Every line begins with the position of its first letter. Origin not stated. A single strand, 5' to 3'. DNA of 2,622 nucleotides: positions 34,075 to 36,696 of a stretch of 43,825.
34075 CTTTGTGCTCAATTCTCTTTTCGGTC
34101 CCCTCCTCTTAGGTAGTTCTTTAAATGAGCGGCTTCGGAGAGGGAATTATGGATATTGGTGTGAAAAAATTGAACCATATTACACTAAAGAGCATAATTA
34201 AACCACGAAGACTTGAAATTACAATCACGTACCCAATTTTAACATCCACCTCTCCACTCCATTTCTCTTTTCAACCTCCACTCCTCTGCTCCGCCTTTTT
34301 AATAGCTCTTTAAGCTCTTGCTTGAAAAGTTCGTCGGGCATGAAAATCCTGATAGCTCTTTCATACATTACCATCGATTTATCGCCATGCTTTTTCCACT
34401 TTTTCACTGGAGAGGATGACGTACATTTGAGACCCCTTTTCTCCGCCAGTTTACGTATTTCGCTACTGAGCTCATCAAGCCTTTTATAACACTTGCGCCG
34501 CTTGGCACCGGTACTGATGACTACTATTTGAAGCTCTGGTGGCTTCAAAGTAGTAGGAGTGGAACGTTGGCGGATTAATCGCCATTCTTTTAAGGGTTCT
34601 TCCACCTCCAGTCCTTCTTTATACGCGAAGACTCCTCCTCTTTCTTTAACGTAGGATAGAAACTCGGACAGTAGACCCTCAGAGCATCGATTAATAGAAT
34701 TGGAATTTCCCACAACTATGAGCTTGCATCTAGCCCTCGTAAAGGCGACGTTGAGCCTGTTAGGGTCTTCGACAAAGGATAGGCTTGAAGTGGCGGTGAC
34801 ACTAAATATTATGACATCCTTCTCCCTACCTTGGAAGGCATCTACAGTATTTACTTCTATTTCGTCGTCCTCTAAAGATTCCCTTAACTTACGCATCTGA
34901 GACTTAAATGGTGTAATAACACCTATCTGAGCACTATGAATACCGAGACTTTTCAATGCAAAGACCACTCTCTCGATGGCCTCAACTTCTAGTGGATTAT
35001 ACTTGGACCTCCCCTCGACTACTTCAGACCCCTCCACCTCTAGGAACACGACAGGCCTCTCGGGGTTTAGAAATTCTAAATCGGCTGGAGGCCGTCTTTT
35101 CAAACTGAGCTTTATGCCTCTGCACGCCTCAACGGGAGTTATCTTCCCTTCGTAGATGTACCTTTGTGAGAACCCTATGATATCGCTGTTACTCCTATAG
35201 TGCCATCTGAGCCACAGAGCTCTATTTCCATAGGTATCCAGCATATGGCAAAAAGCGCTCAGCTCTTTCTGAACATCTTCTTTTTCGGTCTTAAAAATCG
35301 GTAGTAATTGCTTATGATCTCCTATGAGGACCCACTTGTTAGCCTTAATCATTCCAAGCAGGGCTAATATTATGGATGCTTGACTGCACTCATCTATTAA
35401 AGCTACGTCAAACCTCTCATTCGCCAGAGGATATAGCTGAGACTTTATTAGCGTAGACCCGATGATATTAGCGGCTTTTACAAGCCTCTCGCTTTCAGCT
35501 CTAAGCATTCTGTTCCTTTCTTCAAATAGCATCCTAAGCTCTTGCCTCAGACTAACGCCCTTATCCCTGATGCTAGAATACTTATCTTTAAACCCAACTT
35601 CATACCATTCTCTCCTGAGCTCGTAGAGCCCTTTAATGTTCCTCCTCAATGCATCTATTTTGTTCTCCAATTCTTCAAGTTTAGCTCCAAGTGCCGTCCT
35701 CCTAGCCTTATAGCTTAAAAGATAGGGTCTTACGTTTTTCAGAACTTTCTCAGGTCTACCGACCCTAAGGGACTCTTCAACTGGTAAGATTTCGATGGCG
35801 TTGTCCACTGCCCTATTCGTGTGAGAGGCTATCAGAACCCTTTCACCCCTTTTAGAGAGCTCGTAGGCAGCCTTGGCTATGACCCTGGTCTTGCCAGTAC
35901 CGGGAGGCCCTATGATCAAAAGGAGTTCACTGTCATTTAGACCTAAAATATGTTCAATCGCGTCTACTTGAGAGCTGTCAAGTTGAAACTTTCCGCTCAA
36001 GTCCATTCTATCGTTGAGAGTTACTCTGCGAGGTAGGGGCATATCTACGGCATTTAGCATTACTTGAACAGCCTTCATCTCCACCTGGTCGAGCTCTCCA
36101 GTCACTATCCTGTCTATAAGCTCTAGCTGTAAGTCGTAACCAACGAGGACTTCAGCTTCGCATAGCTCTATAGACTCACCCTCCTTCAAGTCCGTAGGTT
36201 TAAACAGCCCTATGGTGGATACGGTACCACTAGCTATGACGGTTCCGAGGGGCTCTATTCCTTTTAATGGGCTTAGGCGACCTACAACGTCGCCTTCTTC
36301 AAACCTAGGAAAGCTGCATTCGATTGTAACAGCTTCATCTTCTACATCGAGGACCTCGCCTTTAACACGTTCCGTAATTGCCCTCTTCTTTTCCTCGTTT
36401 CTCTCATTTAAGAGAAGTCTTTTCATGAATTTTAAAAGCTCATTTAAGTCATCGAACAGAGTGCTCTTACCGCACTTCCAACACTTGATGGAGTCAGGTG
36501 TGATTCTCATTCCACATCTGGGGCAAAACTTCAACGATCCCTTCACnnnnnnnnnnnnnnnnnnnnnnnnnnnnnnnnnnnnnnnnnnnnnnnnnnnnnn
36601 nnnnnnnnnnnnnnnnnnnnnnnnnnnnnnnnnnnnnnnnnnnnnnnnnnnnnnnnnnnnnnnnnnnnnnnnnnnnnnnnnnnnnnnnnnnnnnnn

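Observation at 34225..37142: DCD (EVE/PUA-like modified-base reader) gene translationally coupled to a Zn-ribbon Upf1/Dna2-like SF1 helicase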

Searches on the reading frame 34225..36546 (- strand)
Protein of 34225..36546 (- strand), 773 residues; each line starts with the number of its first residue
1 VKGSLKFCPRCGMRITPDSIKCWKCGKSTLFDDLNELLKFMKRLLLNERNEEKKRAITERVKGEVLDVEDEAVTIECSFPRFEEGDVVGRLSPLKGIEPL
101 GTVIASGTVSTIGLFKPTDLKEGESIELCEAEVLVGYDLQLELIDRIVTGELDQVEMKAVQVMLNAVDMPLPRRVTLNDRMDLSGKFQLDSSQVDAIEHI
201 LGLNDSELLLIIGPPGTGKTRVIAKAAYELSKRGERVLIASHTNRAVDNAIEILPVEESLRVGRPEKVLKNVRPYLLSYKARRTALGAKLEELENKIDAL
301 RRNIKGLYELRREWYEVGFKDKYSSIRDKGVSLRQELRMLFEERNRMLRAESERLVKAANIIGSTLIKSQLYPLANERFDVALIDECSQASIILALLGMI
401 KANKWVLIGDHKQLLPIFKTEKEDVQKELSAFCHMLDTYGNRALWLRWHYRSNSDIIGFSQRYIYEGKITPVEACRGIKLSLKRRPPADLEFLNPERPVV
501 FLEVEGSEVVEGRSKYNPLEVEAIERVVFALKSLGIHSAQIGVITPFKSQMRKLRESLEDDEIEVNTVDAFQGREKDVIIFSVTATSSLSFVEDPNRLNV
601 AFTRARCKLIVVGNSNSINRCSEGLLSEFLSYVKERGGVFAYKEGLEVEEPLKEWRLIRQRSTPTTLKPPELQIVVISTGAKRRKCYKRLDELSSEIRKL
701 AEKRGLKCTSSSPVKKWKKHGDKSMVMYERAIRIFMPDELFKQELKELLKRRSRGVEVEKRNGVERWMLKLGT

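Call 3: search_protein_families(library=pfam, proteins=[window:34225-36546:-], max_evalue=0.01)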
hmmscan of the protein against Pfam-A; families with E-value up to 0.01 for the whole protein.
window:34225-36546:- (773 aa): 20 families
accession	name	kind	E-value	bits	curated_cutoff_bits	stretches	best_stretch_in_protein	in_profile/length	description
PF13087.12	AAA_12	-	1.3e-42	146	27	1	430-615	4-194/195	AAA domain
PF13086.12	AAA_11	-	1.9e-36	126.6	27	1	188-419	1-255/257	AAA domain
PF01443.25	Viral_helicase1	-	1.2e-12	48.6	21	2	554-612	171-227/228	Viral superfamily 1 RNA helicase core domain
PF13245.12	AAA_19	-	4.4e-12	46.8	25.1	1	205-418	10-133/134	AAA domain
PF13604.12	AAA_30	-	2.4e-10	40.9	27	1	188-249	1-61/191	AAA domain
PF04851.21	ResIII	-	1.4e-06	28.7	22.5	1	187-252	2-71/164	Type III restriction enzyme, res subunit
PF00580.27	UvrD-helicase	-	6e-06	26.6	23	1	207-249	14-60/271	UvrD/REP helicase N-terminal domain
PF13191.12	AAA_16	-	1.6e-05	25.9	32.6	1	193-257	8-76/167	AAA ATPase domain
PF01695.23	IstB_IS21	-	2.7e-05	24.2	24.1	1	142-240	31-126/238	IstB-like ATP binding protein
PF20720.3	nSTAND3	-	0.00049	20.3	27.2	1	203-243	14-54/155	Novel STAND NTPase 3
PF13538.12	UvrD_C_2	-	0.001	19.3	27.4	1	566-612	5-52/52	UvrD-like helicase C-terminal domain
PF07728.20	AAA_5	-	0.0013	19.2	22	0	209-243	2-37/139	AAA domain (dynein-related subfamily)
PF25199.1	nSTAND_NTPase5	-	0.0016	18.7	34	1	206-255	41-91/145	Novel STAND NTPase 5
PF13401.12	AAA_22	-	0.0017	19.1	27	0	207-239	6-38/130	AAA domain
PF01637.24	ATPase_2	-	0.0023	18.2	33.2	0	194-253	8-67/225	ATPase domain predominantly from Archaea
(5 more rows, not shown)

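Call 6: search_protein_families(library=padloc, proteins=[window:34225-36546:-], max_evalue=0.001)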
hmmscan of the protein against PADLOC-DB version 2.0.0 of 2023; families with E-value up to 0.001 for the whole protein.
window:34225-36546:- (773 aa): 20 families
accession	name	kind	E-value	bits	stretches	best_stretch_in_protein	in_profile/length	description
PDLC03920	MkoA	-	6.5e-74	247.9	1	174-633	598-1097/1112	-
PDLC03924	MkoC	-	5.3e-53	178.4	3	440-632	767-965/1136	-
PDLC03921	MkoA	-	2.2e-46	156.2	2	352-637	1268-1590/1607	-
PDLC05009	PDC-S37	-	1.1e-21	74.4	2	377-651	936-1240/1550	-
PDLC04140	mad8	-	4.4e-10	37.6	1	201-442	22-226/314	mads_8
PDLC05035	PDC-S53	-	8.3e-10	35.4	2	191-249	497-551/900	-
PDLC02895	DpdJ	-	1.4e-09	33.4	1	378-612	192-451/2112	DpdJ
PDLC01734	typeIV_RecD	-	1.5e-08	31.4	0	184-246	335-394/763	RecD_0_IVD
PDLC03802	RTasHel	-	1.6e-08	31.9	1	189-249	6-64/675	DRT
PDLC00127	GajB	-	8.8e-08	29.1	1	188-249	8-67/594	UrvD helicase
PDLC02372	Nhi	-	4.5e-07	26.9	1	183-240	177-232/470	-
PDLC04173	GajB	-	1.9e-06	25.1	1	204-248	7-50/471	-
PDLC02194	Hhe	-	4.8e-06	22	1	377-468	1379-1479/1911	-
PDLC00121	GajB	-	9.2e-06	22.5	1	208-252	20-69/565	UrvD helicase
PDLC02350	AbiO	-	9.5e-06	22.6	1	184-241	174-227/468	AbiO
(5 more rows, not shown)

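Call 17: find_homologous_proteins(query=window:34225-36546:-, max_evalue=1e-20)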
Query window:34225-36546:- (773 aa): 425 proteins with E <= 1e-20 among 8000 candidates; the best 120 are listed.
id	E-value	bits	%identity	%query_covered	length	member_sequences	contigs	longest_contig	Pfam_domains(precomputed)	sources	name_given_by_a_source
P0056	0.0e+0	1677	100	98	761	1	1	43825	PF13087.13,PF13086.13,PF01443.25,PF13604.13,PF13245.13,PF04851.22,PF13191.13,PF00580.28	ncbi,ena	-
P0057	5.7e-249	846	60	83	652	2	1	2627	PF13538.13,PF13087.13,PF13086.13,PF01443.25,PF13604.13,PF13361.13,PF13245.13,PF04851.22,PF00580.28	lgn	-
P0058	2.5e-243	828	65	78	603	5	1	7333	PF13538.13,PF13087.13,PF13086.13,PF01443.25,PF13604.13,PF13245.13,PF00448.29,PF04851.22,PF00580.28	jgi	jgi:predicted DNA helicase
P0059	1.5e-241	822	61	80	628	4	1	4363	PF13087.13,PF13086.13,PF01443.25,PF13604.13,PF13245.13,PF13191.13,PF00580.28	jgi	-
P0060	6.1e-241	820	59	82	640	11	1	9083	PF13087.13,PF13086.13,PF01443.25,PF13604.13,PF13245.13,PF04851.22,PF00580.28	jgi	-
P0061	1.0e-240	819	60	82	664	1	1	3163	PF13087.13,PF13086.13,PF01443.25,PF13604.13,PF13361.13,PF13245.13,PF04851.22,PF00580.28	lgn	-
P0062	1.1e-238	812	60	82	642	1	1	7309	PF13538.13,PF13087.13,PF13086.13,PF01443.25,PF13604.13,PF13245.13,PF13248.12,PF04851.22,PF13191.13,PF00580.28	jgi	-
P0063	1.0e-232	793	58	83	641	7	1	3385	PF13240.12,PF13087.13,PF13086.13,PF01443.25,PF13604.13,PF13245.13,PF04851.22,PF13191.13,PF00580.28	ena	-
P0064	5.0e-232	790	58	82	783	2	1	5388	PF13087.13,PF13086.13,PF01443.25,PF13604.13,PF13245.13,PF04851.22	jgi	jgi:predicted DNA helicase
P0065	8.1e-231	786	56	83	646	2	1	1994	PF13538.13,PF13087.13,PF13086.13,PF01443.25,PF13604.13,PF13245.13,PF04851.22,PF00580.28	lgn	-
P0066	5.8e-230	783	60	80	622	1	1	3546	PF13538.13,PF13087.13,PF13086.13,PF01443.25,PF13604.13,PF13245.13,PF00580.28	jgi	-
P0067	5.3e-229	780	61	79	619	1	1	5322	PF13538.13,PF13087.13,PF13086.13,PF01443.25,PF13604.13,PF13245.13,PF13191.13,PF00580.28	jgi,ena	-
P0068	2.4e-227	775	61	79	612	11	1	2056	PF13087.13,PF13086.13,PF01443.25,PF13604.13,PF13245.13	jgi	-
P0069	3.7e-227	774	58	83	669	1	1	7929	PF13538.13,PF13087.13,PF13086.13,PF01443.25,PF13604.13,PF13245.13,PF04851.22,PF13191.13,PF00580.28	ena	-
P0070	1.0e-226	773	57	83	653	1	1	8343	PF13087.13,PF13086.13,PF01443.25,PF13604.13,PF13361.13,PF13245.13,PF04851.22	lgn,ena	-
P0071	1.6e-226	772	58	82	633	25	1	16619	PF13538.13,PF13087.13,PF13086.13,PF01443.25,PF13604.13,PF13245.13,PF04851.22,PF00580.28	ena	-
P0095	4.2e-210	718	55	83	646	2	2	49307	PF13538.13,PF13087.13,PF13086.13,PF01443.25,PF13604.13,PF13245.13,PF04851.22,PF00580.28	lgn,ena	-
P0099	3.4e-203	695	53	82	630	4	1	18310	PF13538.13,PF13087.13,PF13086.13,PF01695.24,PF01443.25,PF13604.13,PF13245.13,PF04851.22,PF00580.28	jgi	-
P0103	8.4e-197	674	56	79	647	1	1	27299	PF13087.13,PF13086.13,PF01443.25,PF13604.13,PF13245.13,PF04851.22,PF00580.28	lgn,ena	-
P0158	5.2e-149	516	47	79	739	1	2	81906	PF13087.13,PF13086.13,PF01443.25,PF13604.13,PF13245.13,PF04471.19,PF04851.22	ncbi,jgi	-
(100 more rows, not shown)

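Call 35: find_related_loci(query=A2, collection=genome_contigs, flank=5000)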
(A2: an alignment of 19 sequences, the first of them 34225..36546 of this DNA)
Query A2 (773 aa) in genome_contigs; peptide patterns used: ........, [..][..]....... (x = any residue, [..] = any of these).
600 stretches matched a pattern (row limit reached: there are more); 283 encode a relative of the query (tblastn E <= 1e-3); the best 80 are kept; 80 distinct loci.
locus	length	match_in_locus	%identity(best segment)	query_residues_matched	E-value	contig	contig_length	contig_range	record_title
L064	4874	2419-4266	45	36-643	5e-157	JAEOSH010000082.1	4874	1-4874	MAG: Candidatus Baldrarchaeum yapensis isolate Yap30.bin9.72 contig_7880, whole genome shotgun sequence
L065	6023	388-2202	48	44-642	3e-152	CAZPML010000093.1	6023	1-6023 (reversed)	MAG TPA_asm: uncultured archaeon isolate binchicken_co6_203 genome assembly, contig: NODE_17455_length_6023_cov_6.763237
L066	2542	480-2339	44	7-640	3e-147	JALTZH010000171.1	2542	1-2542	MAG: archaeon isolate S141_metabat2_scaf2bin.124 S141_NODE_52226_length_2542_cov_4.071636, whole genome shotgun sequence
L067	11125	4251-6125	43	51-689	8e-137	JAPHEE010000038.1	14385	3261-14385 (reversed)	MAG: Candidatus Alkanophaga volatiphilum isolate MCA70_species_1 c_000000000038, whole genome shotgun sequence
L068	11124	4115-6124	33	8-642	4e-81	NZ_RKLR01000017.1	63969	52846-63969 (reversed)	Haloarcula rubra strain F13 NODE_17_length_63969_cov_17.030873, whole genome shotgun sequence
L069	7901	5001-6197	35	189-638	3e-64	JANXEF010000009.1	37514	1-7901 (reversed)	MAG: Archaeoglobaceae archaeon isolate SKYB47 NODE_9_length_37514_cov_10.239549, whole genome shotgun sequence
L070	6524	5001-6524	32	43-618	2e-62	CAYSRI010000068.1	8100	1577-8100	MAG TPA_asm: uncultured archaeon isolate binchicken_co1_20 genome assembly, contig: NODE_4994_length_8100_cov_3.382598,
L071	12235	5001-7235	35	152-651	9e-45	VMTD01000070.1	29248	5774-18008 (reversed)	MAG: Methanobacteriota archaeon isolate S2_100 k141_502445, whole genome shotgun sequence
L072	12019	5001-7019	35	188-626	5e-44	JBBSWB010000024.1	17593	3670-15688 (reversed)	MAG: Nanoarchaeota archaeon isolate H41-bin204_1 H41_bin204_1_000000000024, whole genome shotgun sequence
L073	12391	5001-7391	34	36-618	1e-41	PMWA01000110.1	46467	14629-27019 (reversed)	MAG: Methanobacterium sp. isolate bog_22 73.20110700_S2D.54_contig_3338, whole genome shotgun sequence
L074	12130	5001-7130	31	144-622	1e-41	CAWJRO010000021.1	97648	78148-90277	MAG: uncultured Methanobacteriaceae archaeon isolate MFD01299.bin.2.199 genome assembly, contig: contig_39540, whole gen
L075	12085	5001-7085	33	188-642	1e-40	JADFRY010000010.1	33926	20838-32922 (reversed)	MAG: Nanoarchaeota archaeon isolate B8T1B11 B8T1B11_NODE183, whole genome shotgun sequence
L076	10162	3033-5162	29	188-621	2e-36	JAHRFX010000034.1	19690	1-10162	MAG: Methanobacterium sp. isolate J_0 k141_145441, whole genome shotgun sequence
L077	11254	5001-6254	26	207-633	4e-27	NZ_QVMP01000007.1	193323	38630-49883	Dysgonomonas sp. 520 scaffold7_size193323, whole genome shotgun sequence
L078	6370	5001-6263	28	207-640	6e-27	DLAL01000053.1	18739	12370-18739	MAG TPA_asm: Porphyromonadaceae bacterium UBA7048 UBA7048_contig_3397, whole genome shotgun sequence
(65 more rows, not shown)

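Call 44: search_protein_families(library=pfam, proteins=[L068:2499-3512:+, L071:3943-4674:+, L073:4241-4951:+, L065:2214-2900:+], max_evalue=0.01)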
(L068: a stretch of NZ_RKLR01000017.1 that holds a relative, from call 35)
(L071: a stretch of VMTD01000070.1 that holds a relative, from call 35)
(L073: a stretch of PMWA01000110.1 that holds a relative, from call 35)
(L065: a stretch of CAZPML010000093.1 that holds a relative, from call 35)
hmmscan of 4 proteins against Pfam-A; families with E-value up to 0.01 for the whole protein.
L068:2499-3512:+ (337 aa): 0 families

L071:3943-4674:+ (243 aa): 4 families
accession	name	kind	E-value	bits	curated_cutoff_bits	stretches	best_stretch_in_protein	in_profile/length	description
PF13091.12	PLDc_2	-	1.9e-20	73.5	27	1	102-226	2-132/132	PLD-like domain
PF00614.28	PLDc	-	2.2e-08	34.2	21.9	1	171-196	1-26/28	Phospholipase D Active site motif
PF09565.16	RE_NgoFVII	-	8.9e-08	32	23.8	1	105-237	12-160/162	NgoFVII restriction endonuclease N-terminal PLD domain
PF09763.15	Sec3_CC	-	0.0032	17.8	27.1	0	9-52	88-131/133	Exocyst complex component Sec3, coiled-coil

L073:4241-4951:+ (236 aa): 5 families
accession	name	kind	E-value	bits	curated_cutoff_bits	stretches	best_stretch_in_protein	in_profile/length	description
PF13091.12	PLDc_2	-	4.3e-16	59.4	27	1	102-223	3-132/132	PLD-like domain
PF00614.28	PLDc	-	1.6e-06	28.3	21.9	1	172-193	5-26/28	Phospholipase D Active site motif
PF06005.17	ZapB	-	0.00023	22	31.5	1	22-76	18-62/71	Cell division protein ZapB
PF01166.23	TSC22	-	0.0016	19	30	0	57-75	25-43/57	TSC-22/dip/bun family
PF09565.16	RE_NgoFVII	-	0.0074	16.1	23.8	0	171-228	92-154/162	NgoFVII restriction endonuclease N-terminal PLD domain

L065:2214-2900:+ (228 aa): 0 families

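Call 48: predict_structure(alignment_id=A2)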
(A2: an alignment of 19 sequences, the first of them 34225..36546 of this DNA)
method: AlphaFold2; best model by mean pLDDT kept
length: 773 residues; sequences in the alignment: 19
mean_pLDDT: 84.0   pTM: 0.75
mean pLDDT of the five models: 84.0, 82.5, 81.9, 80.4, 80.1
residues with pLDDT >= 90: 325; 70-90: 362; 50-70: 56; < 50: 30
segments of 3 or more residues with pLDDT < 50: 1-3, 645-669
pLDDT, mean of each block of 10 residues (from residue 1): 63 74 73 83 89 83 85 85 86 81 82 84 89 92 95 94 89 92 91 98 96 93 97 97 89 91 75 82 75 85 81 80 82 82 82 91 95 92 95 96 97 75 74 92 95 94 93 94 87 93 91 90 94 93 93 92 87 83 86 84 93 91 86 94 57 41 38 74 74 84 78 54 63 78 83 73 68 60
secondary structure, 60 per line:
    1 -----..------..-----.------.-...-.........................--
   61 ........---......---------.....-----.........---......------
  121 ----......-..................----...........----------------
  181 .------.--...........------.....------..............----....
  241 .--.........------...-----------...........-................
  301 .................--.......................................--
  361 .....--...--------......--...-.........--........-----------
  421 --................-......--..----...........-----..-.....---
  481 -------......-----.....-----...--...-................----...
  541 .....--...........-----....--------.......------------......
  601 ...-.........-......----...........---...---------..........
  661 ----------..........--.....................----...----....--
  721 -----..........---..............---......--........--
elements in order (helices of 4 or more, strands of 3 or more residues): H34-58 E61-68 E72-77 E87-91 E97-105 E109-114 E125-130 H132-149 H154-164 H191-201 E208-212 H219-232 E237-241 H244-252 E259-261 H277-283 H285-317 H320-358 E361-365 E379-384 H392-399 E402-409 H423-429 H431-438 E443-445 H454-464 H473-477 H488-493 E499-503 E509-511 E514-516 H518-533 E541-545 H548-558 E564-567 E576-582 H595-603 E605-613 H615-620 H625-635 E639-641 H651-660 E671-680 H683-703 E708-710 E715-718 E726-735 H739-752 E756-761 E764-771

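Call 50: search_solved_structures(query=window:34225-36546:-, max_evalue=1e-10)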
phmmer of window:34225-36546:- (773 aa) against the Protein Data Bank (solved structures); distinct sequences matched with E-value up to 1e-10: 22.
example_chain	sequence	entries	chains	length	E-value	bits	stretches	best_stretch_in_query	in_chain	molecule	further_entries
4b3g_A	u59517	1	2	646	1.2e-44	155.8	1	189-639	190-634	DNA-BINDING PROTEIN SMUBP-2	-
4b3f_X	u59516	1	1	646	1.2e-44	155.8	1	189-639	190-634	DNA-BINDING PROTEIN SMUBP-2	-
2xzo_A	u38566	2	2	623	2.6e-39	138.2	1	336-636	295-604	REGULATOR OF NONSENSE TRANSCRIPTS 1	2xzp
2gjk_A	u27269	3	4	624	2.6e-39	138.2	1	336-636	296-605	Regulator of nonsense transcripts 1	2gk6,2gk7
6ej5_A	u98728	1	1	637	2.8e-39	138.1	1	336-636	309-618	Regulator of nonsense transcripts 1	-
9qwn_A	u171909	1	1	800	6e-39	137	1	336-636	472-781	Isoform 2 of Regulator of nonsense transcripts 1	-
2wjv_A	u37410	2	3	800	6.3e-39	136.9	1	336-636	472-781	REGULATOR OF NONSENSE TRANSCRIPTS 1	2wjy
8rd3_A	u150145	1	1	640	1.7e-38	135.5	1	352-637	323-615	ATP-dependent helicase NAM7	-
2xzl_A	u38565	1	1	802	3.7e-38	134.4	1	349-637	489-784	ATP-DEPENDENT HELICASE NAM7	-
9qdq_A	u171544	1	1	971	5.3e-38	133.8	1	350-638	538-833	ATP-dependent helicase NAM7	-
5ean_A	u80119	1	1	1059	3.8e-30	107.9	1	355-621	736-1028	DNA replication ATP-dependent helicase/nuclease DNA2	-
5eax_A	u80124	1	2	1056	3.8e-30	107.9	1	355-621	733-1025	DNA replication ATP-dependent helicase/nuclease DNA2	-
5eaw_A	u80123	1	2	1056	3.8e-30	107.9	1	355-621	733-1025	DNA replication ATP-dependent helicase/nuclease DNA2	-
8ftm_A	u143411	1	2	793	1.7e-28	102.4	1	247-618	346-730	5'-3' RNA helicase-like protein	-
8fth_A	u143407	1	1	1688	1.8e-27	99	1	247-618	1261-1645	5'-3' RNA helicase-like protein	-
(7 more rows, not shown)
